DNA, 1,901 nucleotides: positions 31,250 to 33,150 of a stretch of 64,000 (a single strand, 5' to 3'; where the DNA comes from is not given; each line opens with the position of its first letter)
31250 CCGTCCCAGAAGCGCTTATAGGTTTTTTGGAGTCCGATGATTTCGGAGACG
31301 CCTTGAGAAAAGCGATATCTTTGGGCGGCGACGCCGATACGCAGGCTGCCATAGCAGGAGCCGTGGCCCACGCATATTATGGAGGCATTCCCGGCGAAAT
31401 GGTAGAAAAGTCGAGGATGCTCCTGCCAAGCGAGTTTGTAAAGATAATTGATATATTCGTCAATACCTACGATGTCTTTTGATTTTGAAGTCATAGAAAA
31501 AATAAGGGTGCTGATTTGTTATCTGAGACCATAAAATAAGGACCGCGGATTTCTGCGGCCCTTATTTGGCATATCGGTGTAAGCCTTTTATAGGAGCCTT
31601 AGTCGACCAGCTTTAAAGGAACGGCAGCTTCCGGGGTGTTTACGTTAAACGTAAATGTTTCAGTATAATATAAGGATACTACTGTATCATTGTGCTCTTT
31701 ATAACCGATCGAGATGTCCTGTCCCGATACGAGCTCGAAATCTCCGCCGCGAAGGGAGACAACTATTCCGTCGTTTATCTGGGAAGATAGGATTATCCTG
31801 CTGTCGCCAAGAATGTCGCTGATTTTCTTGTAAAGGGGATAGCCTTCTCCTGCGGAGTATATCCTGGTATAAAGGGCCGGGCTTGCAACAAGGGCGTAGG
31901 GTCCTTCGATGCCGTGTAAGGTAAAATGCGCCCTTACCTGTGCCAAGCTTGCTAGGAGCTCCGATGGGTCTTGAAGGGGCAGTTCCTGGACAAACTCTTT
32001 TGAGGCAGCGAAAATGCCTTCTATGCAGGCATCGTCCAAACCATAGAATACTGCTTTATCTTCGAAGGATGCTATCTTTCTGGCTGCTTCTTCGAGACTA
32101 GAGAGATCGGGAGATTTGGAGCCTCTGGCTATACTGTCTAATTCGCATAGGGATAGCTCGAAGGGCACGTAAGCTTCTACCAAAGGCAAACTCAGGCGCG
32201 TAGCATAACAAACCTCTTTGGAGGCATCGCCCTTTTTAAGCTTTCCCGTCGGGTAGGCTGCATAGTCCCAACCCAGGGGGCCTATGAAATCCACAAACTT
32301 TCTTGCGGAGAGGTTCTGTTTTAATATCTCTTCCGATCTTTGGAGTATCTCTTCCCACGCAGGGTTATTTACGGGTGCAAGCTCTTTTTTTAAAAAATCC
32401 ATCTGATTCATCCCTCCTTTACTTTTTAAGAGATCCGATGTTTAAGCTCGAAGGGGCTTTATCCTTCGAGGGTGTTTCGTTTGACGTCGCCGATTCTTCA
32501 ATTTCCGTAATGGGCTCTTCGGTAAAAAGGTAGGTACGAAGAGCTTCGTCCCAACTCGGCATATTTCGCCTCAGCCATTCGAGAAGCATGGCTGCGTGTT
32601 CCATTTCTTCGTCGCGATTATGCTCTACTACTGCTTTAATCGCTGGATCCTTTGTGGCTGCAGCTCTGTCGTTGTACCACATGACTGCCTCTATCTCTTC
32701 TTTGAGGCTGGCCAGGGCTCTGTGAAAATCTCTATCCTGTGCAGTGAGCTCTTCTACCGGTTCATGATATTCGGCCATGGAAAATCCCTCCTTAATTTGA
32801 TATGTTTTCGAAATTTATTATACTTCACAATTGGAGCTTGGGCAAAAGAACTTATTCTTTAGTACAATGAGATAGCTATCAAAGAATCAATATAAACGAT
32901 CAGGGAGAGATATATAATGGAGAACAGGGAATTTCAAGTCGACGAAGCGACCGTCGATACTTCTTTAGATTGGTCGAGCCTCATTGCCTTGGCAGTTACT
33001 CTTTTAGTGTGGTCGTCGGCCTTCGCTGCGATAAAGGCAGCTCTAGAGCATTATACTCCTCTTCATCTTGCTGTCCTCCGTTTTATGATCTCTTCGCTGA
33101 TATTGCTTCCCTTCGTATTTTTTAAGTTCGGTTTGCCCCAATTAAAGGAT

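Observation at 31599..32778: Encapsulin nanocompartment operon (EncFtn cargo plus family-1 shell)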

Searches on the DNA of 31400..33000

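Call 49: search_rna_families(source=window, start=31400, end=33000, threshold=evalue, max_evalue=1)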
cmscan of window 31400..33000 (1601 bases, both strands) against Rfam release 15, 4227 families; matches with E-value up to 1: 1.
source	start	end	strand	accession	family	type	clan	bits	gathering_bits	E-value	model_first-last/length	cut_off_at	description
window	31441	31568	+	RF02356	BjrC1505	Gene; sRNA;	-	20.4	50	0.46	1-140/140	no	Alphaproteobacterial sRNA BjrC1505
